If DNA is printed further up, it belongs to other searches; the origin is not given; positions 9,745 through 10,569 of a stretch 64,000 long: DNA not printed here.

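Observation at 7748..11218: MarR-controlled module with a putative haem-dependent membrane isomerase/mutase, an SDR and an efflux pump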

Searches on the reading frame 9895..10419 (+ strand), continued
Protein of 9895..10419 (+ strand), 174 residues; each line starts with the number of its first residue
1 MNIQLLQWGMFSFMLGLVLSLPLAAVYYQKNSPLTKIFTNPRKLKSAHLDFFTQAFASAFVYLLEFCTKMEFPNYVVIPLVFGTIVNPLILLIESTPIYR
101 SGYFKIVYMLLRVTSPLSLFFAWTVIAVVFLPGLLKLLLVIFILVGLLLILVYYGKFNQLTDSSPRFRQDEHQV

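Call 81: search_protein_families(library=pfam, proteins=[L001:4023-5555:+, L006:4265-5548:+, L019:3717-5822:+, L020:526-1353:+, L025:4868-5800:+, L027:6456-7658:+, L012:6756-7484:+, L014:6772-9117:+, L023:3874-4332:-, L010:6497-7090:-], max_evalue=0.0001)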
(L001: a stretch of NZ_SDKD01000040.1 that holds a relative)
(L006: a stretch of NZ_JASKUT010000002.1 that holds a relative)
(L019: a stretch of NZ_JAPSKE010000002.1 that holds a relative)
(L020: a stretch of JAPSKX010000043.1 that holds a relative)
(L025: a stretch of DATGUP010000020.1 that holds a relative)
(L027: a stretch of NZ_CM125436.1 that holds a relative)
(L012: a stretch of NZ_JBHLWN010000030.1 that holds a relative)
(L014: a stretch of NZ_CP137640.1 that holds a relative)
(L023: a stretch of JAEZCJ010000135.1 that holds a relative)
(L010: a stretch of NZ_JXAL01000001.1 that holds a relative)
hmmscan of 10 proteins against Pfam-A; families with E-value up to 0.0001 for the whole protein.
L001:4023-5555:+ (510 aa): 2 families
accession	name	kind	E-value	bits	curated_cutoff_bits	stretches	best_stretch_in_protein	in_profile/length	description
PF00015.26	MCPsignal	-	3e-35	122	34.6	1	300-455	15-170/172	Methyl-accepting chemotaxis protein (MCP) signalling domain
PF13295.11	DUF4077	-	3e-21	76.5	25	1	3-173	1-171/172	Domain of unknown function (DUF4077)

L006:4265-5548:+ (427 aa): 1 family
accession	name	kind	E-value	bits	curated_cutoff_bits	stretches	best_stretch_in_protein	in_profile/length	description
PF00375.23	SDF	-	1.4e-64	219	27.9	1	31-410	1-383/387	Sodium:dicarboxylate symporter family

L019:3717-5822:+ (701 aa): 2 families
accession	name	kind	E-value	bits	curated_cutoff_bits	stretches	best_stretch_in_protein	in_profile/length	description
PF03190.21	Thioredox_DsbH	-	2.7e-77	258.7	27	1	25-183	2-160/163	Protein of unknown function, DUF255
PF13899.12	Thioredoxin_7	-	2.6e-11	43.9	27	1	45-108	2-65/83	Thioredoxin-like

L020:526-1353:+ (275 aa): 3 families
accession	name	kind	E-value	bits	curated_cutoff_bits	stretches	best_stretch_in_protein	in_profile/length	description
PF00588.24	SpoU_methylase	-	8.1e-37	126.9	29.7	1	125-263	3-142/142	SpoU rRNA Methylase family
PF22435.1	MRM3-like_sub_bind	-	1.6e-22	80.2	27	1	12-100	1-84/84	MRM3-like substrate binding domain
PF08032.17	SpoU_sub_bind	-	8.5e-09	36.1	22.8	1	34-104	1-72/76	RNA 2'-O ribose methyltransferase substrate binding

L025:4868-5800:+ (310 aa): 1 family
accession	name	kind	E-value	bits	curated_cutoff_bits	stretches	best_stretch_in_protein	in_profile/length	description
PF00795.27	CN_hydrolase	-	1.4e-26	93.8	23.2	1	9-273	1-253/256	Carbon-nitrogen hydrolase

L027:6456-7658:+ (400 aa): 4 families
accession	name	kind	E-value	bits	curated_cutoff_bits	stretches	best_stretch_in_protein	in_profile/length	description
PF12832.13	MFS_1_like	-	2.4e-51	175.4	25.2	1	20-369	4-372/373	MFS_1 like family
PF07690.21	MFS_1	-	2.8e-22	79.6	33.4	2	23-340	4-336/347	Major Facilitator Superfamily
PF03825.22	Nuc_H_symport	-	1.3e-11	44.7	25.9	1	23-377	10-386/400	Nucleoside H+ symporter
PF01306.25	LacY_symp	-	1.7e-09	37.5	24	1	23-196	15-196/413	LacY proton/sugar symporter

L012:6756-7484:+ (242 aa): 2 families
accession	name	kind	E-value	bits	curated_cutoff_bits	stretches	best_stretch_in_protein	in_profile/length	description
PF00483.29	NTP_transferase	-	8.8e-55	186.4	21.2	1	2-234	1-242/245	Nucleotidyl transferase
PF12804.13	NTP_transf_3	-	2e-11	44.7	27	1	3-132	1-119/160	MobA-like NTP transferase domain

L014:6772-9117:+ (781 aa): 7 families
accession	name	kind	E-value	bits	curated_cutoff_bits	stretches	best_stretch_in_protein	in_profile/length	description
PF00580.27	UvrD-helicase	-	9.1e-17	62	23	1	214-587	2-255/271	UvrD/REP helicase N-terminal domain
PF13245.12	AAA_19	-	2.1e-08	34.9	25.1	0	542-585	87-131/134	AAA domain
PF13361.12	UvrD_C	-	3.2e-07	30.5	25.6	0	719-759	294-344/350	UvrD-like helicase C-terminal domain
PF13538.12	UvrD_C_2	-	3.8e-07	30.3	27.4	1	712-760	2-51/52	UvrD-like helicase C-terminal domain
PF13401.12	AAA_22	-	8.5e-06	26.6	27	0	505-569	46-108/130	AAA domain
PF01443.25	Viral_helicase1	-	1.7e-05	25.2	21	0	229-247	1-19/228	Viral superfamily 1 RNA helicase core domain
PF02562.22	PhoH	-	5.4e-05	23.2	27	0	548-584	122-159/205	PhoH-like protein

L023:3874-4332:- (152 aa): 1 family
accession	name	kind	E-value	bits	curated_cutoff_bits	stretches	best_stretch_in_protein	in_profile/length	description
PF03795.20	YCII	-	1.3e-18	67.7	24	1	9-125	1-93/95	YCII-related domain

L010:6497-7090:- (197 aa): 5 families
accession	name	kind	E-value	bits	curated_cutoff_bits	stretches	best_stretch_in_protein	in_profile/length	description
PF08241.18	Methyltransf_11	-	4.6e-14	53.3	21.2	1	42-132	1-94/95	Methyltransferase domain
PF13649.12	Methyltransf_25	-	5.6e-12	46.6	27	1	41-129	1-97/97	Methyltransferase domain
PF13489.12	Methyltransf_23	-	1.4e-08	35.1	27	1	35-146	20-124/164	Methyltransferase domain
PF13847.12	Methyltransf_31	-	1.7e-07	31.5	27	1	60-137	30-113/145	Methyltransferase domain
PF08242.18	Methyltransf_12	-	1.4e-05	26.2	30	1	42-130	1-97/98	Methyltransferase domain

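Call 90: find_encoding_contigs(protein=P0137, flank=4000, max_places=4)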
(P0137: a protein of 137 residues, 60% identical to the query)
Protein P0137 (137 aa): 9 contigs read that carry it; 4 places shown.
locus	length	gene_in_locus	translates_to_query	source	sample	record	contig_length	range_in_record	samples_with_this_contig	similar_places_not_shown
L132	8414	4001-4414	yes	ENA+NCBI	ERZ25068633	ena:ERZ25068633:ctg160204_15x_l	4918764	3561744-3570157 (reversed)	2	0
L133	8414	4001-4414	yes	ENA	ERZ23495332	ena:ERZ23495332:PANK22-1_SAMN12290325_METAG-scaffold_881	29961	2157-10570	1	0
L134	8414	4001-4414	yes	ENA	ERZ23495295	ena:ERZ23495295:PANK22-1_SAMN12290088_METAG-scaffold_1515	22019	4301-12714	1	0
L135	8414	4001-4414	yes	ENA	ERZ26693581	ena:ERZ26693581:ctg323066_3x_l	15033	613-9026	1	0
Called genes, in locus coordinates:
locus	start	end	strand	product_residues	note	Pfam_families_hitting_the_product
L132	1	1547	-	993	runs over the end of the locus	PF21423:AhtL-like_1st, PF00384:Molybdopterin, PF01568:Molydop_binding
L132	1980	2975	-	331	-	PF18288:FAA_hydro_N_2, PF01557:FAA_hydrolase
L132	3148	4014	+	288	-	PF00196:GerE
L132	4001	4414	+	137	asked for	-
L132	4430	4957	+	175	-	PF01292:Ni_hydr_CYTB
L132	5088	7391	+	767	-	PF07715:Plug, PF00593:TonB_dep_Rec_b-barrel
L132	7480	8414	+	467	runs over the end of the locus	PF00144:Beta-lactamase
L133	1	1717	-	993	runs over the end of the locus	PF21423:AhtL-like_1st, PF00384:Molybdopterin, PF01568:Molydop_binding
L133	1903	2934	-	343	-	PF18288:FAA_hydro_N_2, PF01557:FAA_hydrolase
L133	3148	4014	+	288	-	PF00196:GerE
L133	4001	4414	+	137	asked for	-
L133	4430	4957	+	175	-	PF01292:Ni_hydr_CYTB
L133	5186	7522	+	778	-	PF07715:Plug, PF00593:TonB_dep_Rec_b-barrel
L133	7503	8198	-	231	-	-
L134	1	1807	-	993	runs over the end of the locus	PF21423:AhtL-like_1st, PF00384:Molybdopterin, PF01568:Molydop_binding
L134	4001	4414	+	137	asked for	-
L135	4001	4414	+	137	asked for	-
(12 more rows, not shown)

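Call 91: find_encoding_contigs(protein=P0182, flank=4000, max_places=3)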
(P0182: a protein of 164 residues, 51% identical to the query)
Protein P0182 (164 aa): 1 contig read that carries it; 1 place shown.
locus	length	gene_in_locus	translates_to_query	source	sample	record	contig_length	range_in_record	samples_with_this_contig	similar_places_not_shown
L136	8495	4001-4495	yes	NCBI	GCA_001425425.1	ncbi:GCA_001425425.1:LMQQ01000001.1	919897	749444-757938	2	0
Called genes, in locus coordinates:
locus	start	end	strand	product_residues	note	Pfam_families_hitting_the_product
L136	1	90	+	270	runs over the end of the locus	PF23169:HalD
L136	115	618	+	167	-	PF13673:Acetyltransf_10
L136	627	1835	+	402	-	-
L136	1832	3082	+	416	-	PF00070:Pyr_redox (faint), PF01494:FAD_binding_3 (faint), PF07992:Pyr_redox_2, PF13434:Lys_Orn_oxgnase, PF13454:NAD_binding_9 (faint), PF13738:Pyr_redox_3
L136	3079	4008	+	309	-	PF00892:EamA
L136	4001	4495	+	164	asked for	-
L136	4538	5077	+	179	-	PF01292:Ni_hydr_CYTB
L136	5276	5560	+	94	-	-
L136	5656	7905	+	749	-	PF00270:DEAD (faint), PF06733:DEAD_2, PF13307:Helicase_C_2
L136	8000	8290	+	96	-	-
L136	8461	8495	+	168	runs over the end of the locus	-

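Call 93: find_encoding_contigs(protein=P0088, flank=3000, max_places=2)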
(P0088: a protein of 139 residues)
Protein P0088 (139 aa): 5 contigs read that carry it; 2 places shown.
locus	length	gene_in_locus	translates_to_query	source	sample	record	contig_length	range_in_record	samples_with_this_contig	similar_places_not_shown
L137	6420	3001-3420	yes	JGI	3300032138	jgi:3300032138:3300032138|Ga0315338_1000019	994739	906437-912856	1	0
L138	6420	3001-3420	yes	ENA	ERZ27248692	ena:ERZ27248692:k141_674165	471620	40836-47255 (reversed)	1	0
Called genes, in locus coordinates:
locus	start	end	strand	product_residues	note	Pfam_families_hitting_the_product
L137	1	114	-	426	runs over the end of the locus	PF03349:Toluene_X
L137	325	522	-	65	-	-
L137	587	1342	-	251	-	PF00378:ECH_1, PF16113:ECH_2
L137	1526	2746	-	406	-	PF02515:CoA_transf_3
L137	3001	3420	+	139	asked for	-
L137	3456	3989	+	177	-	PF01292:Ni_hydr_CYTB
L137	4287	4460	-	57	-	-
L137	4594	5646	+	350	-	PF25917:BSH_RND, PF25973:BSH_CzcB (weak), PF25881:HH_YBHG (weak), PF25885:HH_EMRA (weak), PF25944:Beta-barrel_RND, PF25954:Beta-barrel_RND_2 (weak), PF25967:RND-MFP_C, PF25989:YknX_C (weak), +2 more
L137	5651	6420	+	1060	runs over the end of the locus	PF00873:ACR_tran, PF03176:MMPL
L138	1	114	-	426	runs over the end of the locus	PF03349:Toluene_X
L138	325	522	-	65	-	-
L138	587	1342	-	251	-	PF00378:ECH_1, PF16113:ECH_2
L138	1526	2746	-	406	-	PF02515:CoA_transf_3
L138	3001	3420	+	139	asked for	-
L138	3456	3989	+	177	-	PF01292:Ni_hydr_CYTB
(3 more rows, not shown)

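Call 94: find_encoding_contigs(protein=P0174, flank=3000, max_places=2)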
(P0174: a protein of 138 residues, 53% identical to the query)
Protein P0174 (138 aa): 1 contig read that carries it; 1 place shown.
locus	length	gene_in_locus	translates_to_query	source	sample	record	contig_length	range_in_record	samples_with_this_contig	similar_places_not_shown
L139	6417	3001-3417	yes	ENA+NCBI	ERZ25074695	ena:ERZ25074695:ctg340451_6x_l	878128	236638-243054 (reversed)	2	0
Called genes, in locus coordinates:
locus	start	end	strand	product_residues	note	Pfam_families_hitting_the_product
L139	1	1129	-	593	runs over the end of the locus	PF19335:HMBD, PF25984:BSH_YknX (faint), PF25919:BSH_CusB, PF25973:BSH_CzcB (weak), PF25954:Beta-barrel_RND_2, PF25967:RND-MFP_C (faint), PF25975:CzcB_C (weak), PF25989:YknX_C (weak)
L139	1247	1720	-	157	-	-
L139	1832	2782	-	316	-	PF14525:AraC_binding_2, PF12833:HTH_18, PF00165:HTH_AraC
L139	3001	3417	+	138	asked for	-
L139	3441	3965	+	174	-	PF01292:Ni_hydr_CYTB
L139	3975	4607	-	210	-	PF10604:Polyketide_cyc2, PF03364:Polyketide_cyc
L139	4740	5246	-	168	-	PF00578:AhpC-TSA, PF08534:Redoxin (weak)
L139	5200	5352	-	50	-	-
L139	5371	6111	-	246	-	-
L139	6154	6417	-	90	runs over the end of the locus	PF09630:DUF2024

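Call 95: find_encoding_contigs(protein=P0172, flank=3000, max_places=2)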
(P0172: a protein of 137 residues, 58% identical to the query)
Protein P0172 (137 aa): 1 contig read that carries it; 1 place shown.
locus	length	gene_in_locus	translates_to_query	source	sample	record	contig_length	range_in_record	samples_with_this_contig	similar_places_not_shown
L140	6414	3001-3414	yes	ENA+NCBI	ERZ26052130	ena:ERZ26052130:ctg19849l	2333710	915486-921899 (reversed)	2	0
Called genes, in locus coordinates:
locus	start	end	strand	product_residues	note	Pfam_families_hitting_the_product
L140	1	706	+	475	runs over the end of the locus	PF01554:MatE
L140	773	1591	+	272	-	PF01135:PCMT (weak), PF01209:Ubie_methyltran, PF03848:TehB, PF13489:Methyltransf_23, PF13847:Methyltransf_31, PF08241:Methyltransf_11, PF08242:Methyltransf_12, PF13649:Methyltransf_25, +1 more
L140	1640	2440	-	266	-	PF00165:HTH_AraC (faint), PF12833:HTH_18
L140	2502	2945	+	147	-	PF08238:Sel1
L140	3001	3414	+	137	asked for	-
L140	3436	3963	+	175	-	PF01292:Ni_hydr_CYTB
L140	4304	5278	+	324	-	PF00990:GGDEF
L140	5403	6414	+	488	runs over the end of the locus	-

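Call 96: find_encoding_contigs(protein=P0004, flank=6000, max_places=2)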
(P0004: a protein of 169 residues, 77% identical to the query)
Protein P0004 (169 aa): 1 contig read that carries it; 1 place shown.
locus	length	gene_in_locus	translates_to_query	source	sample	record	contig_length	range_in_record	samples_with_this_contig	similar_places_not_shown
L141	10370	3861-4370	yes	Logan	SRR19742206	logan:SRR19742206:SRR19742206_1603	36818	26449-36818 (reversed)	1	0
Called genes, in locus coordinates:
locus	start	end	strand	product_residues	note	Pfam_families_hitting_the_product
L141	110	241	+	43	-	-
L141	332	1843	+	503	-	PF13295:DUF4077, PF00015:MCPsignal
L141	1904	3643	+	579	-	PF00989:PAS, PF08448:PAS_4, PF13188:PAS_8 (weak), PF13426:PAS_9, PF08447:PAS_3 (weak), PF00990:GGDEF, PF00563:EAL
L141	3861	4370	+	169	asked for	-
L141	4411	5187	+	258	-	PF00106:adh_short, PF08659:KR, PF13561:adh_short_C2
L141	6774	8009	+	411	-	PF01965:DJ-1_PfpI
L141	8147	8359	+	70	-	-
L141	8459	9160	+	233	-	PF03741:TerC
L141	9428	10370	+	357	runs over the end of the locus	PF05145:AbrB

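Call 97: find_encoding_contigs(protein=P0005, flank=6000, max_places=2)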
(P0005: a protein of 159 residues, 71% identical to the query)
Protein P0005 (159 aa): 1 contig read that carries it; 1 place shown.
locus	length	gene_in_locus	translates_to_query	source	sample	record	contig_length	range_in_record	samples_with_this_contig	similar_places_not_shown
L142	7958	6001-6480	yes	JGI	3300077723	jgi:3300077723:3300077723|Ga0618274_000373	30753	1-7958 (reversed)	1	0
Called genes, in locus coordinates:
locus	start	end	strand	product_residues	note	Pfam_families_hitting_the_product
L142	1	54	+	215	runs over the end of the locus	PF00072:Response_reg, PF00196:GerE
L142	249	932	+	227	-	PF02463:SMC_N, PF00005:ABC_tran, PF13304:AAA_21 (faint)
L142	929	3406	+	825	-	PF12704:MacB_PCD, PF02687:FtsX, PF12704:MacB_PCD (weak), PF02687:FtsX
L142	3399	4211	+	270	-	-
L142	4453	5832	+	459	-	PF01965:DJ-1_PfpI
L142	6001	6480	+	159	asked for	-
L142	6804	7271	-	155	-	PF13527:Acetyltransf_9 (weak), PF00583:Acetyltransf_1, PF13673:Acetyltransf_10, PF13508:Acetyltransf_7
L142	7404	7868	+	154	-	PF13249:SQHop_cyclase_N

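Call 98: find_encoding_contigs(protein=P0009, flank=6000, max_places=2)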
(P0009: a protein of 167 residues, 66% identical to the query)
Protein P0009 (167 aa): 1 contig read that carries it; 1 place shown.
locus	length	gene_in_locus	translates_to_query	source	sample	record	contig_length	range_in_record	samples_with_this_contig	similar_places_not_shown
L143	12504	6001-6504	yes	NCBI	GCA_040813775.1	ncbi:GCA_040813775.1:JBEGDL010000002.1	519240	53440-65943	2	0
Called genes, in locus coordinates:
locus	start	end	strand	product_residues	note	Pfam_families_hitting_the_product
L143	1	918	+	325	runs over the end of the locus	PF00135:COesterase (faint), PF02129:Peptidase_S15 (faint), PF20434:BD-FAE, PF00561:Abhydrolase_1 (faint), PF07859:Abhydrolase_3, PF12697:Abhydrolase_6 (weak), PF00326:Peptidase_S9 (faint)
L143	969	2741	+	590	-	PF00756:Esterase, PF10503:Esterase_PHB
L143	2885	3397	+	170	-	-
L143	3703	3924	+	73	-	-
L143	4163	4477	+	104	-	-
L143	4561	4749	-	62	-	-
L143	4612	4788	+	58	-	-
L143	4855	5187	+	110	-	PF01965:DJ-1_PfpI (weak)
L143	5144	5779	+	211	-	PF01965:DJ-1_PfpI (faint)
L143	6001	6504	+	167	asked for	-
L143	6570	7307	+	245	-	PF00376:MerR, PF13411:MerR_1, PF09278:MerR-DNA-bind, PF07739:TipAS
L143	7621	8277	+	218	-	PF02163:Peptidase_M50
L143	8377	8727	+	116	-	-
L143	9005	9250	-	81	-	-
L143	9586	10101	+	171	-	PF01569:PAP2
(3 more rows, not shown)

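Call 103: search_protein_families(library=pfam, proteins=[L007:4817-5224:-, L007:4110-4703:-, L010:4566-5300:-, L010:3621-4505:-, L018:3754-5250:-, L018:6586-8004:-, L001:7234-9231:+, L003:5472-5813:-], max_evalue=0.001)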
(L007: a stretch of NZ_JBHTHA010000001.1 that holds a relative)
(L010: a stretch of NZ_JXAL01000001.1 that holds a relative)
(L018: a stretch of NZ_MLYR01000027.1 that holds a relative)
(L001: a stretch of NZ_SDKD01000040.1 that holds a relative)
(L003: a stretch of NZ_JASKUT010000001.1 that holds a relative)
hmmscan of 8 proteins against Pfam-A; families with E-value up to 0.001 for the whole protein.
L007:4817-5224:- (135 aa): 2 families
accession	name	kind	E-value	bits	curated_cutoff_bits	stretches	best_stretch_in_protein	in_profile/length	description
PF19473.4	DUF6010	-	0.0001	22.9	27.3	1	5-125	3-115/120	Family of unknown function (DUF6010)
PF03729.18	DUF308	-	0.00045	20.9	25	0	78-125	24-72/73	Short repeat of unknown function (DUF308)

L007:4110-4703:- (197 aa): 1 family
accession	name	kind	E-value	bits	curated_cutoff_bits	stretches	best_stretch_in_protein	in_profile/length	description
PF03682.18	UPF0158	-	1.6e-10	41.6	21.1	1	39-172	8-140/157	Uncharacterised protein family (UPF0158)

L010:4566-5300:- (244 aa): 3 families
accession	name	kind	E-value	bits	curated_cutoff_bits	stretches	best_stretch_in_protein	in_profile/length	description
PF00753.33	Lactamase_B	-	1e-30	107.6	22.7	1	20-224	4-196/196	Metallo-beta-lactamase superfamily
PF12706.13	Lactamase_B_2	-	2.2e-07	31.1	27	1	46-101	18-73/200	Beta-lactamase superfamily domain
PF19583.5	ODP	-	4.2e-05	23.9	27.2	0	23-95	4-76/194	ODP family beta lactamase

L010:3621-4505:- (294 aa): 8 families
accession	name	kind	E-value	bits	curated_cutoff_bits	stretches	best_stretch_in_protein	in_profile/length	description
PF12146.15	Hydrolase_4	-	9.6e-17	61.5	27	1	74-172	5-104/239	Serine aminopeptidase, S33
PF00561.26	Abhydrolase_1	-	1.2e-13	51.8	25.8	1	74-177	1-102/245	alpha/beta hydrolase fold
PF12697.13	Abhydrolase_6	-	3.7e-13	51.1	26.3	1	76-202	1-121/217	Alpha/beta hydrolase family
PF00326.27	Peptidase_S9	-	6.1e-09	36.1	22.6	1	95-255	9-172/213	Prolyl oligopeptidase family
PF02129.25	Peptidase_S15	-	1.2e-07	32.2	23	1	69-177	15-128/262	X-Pro dipeptidyl-peptidase (S15 family)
PF20434.5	BD-FAE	-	1.6e-05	24.9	26.8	0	70-163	10-108/215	BD-FAE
PF12740.14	PETase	-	2.9e-05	24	28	1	71-173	52-153/263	PET hydrolase-like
PF05448.18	AXE1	-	0.00064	19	21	0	53-116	65-125/321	Acetyl xylan esterase (AXE1)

L018:3754-5250:- (498 aa): 1 family
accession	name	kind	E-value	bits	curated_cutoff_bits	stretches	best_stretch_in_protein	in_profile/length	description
PF01965.30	DJ-1_PfpI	-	8.8e-16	58.6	26.6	1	95-259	3-162/165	DJ-1/PfpI family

L018:6586-8004:- (472 aa): 7 families
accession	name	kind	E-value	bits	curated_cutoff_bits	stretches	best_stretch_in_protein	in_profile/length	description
PF05958.17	tRNA_U5-meth_tr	-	2e-20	73.6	23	1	102-459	2-350/357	tRNA (Uracil-5-)-methyltransferase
PF01938.26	TRAM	-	2.9e-13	49.9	21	1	18-71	4-60/61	TRAM domain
PF13847.12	Methyltransf_31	-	3.5e-11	43.4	27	1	321-440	4-126/145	Methyltransferase domain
PF05175.20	MTS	-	2.7e-06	27.6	23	1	321-399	32-107/170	Methyltransferase small domain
PF13649.12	Methyltransf_25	-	5.1e-06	27.5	27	1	324-380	1-58/97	Methyltransferase domain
PF09445.16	Methyltransf_15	-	3.5e-05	23.9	22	1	322-404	2-85/165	RNA cap guanine-N2 methyltransferase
PF03602.21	Cons_hypoth95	-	0.0002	21.6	24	1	315-436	39-165/182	Conserved hypothetical protein 95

L001:7234-9231:+ (665 aa): 5 families
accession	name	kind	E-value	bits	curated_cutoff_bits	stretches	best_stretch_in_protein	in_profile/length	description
PF00072.30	Response_reg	-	6.1e-23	81.5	30.2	1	439-551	1-110/111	Response regulator receiver domain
PF13295.11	DUF4077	-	5.5e-22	78.9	25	1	22-191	2-171/172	Domain of unknown function (DUF4077)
PF00196.25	GerE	-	1.6e-13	50.5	23.5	1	599-650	5-56/57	Bacterial regulatory proteins, luxR family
PF07730.19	HisKA_3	-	0.00046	21.1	24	0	240-293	1-53/68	Histidine kinase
PF08281.18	Sigma70_r4_2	-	0.00067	19.7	25.7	0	600-638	14-53/54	Sigma-70, region 4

L003:5472-5813:- (113 aa): 0 families
